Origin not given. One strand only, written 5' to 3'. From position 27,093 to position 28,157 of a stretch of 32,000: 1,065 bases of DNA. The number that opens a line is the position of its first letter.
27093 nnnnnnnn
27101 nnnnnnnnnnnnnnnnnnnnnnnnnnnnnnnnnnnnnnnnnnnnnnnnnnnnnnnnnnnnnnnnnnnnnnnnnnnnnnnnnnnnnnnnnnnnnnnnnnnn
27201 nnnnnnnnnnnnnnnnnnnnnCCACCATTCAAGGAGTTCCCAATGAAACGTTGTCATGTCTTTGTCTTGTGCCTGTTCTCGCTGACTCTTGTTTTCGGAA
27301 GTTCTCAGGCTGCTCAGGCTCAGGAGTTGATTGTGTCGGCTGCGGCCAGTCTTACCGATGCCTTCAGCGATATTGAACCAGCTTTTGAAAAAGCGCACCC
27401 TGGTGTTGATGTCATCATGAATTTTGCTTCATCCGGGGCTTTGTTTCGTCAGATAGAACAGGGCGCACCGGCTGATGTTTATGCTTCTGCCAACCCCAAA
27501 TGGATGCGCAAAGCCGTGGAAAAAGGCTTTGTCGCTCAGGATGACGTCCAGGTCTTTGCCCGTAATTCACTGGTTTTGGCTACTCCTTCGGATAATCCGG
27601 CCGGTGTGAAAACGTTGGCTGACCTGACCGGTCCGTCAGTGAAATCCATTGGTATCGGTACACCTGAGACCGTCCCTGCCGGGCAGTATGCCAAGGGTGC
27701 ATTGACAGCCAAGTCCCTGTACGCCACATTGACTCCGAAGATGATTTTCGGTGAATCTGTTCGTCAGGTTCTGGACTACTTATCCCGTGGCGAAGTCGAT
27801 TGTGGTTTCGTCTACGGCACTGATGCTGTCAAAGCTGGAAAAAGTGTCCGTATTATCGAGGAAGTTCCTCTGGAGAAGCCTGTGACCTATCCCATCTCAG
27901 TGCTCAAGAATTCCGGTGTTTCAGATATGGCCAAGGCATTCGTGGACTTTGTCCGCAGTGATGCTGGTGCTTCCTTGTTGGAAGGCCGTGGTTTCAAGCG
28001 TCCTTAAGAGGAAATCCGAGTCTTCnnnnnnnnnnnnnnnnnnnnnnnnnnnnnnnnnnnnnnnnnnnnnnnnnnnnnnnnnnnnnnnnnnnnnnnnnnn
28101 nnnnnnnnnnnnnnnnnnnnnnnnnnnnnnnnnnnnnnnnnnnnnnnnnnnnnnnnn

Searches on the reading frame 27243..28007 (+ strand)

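Call 33: search_protein_families(library=pfam, proteins=[window:27243-28007:+])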
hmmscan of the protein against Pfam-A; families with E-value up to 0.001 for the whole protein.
window:27243-28007:+ (254 aa): 5 families
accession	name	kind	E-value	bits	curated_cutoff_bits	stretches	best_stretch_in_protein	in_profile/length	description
PF13531.11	SBP_bac_11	-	7.5e-61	206.2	25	1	30-252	2-227/227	Bacterial extracellular solute-binding protein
PF01547.30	SBP_bac_1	-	6.8e-23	82.5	26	1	34-243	1-306/307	Bacterial extracellular solute-binding protein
PF12849.12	PBP_like_2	-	8.1e-06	26.2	27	0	22-130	5-109/267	PBP superfamily domain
PF12974.12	Phosphonate-bd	-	1.1e-05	25.4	27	1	108-252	85-232/242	ABC transporter, phosphonate, periplasmic substrate-binding protein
PF13343.11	SBP_bac_6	-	0.00032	20.7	24.6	0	56-251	5-216/245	Bacterial extracellular solute-binding protein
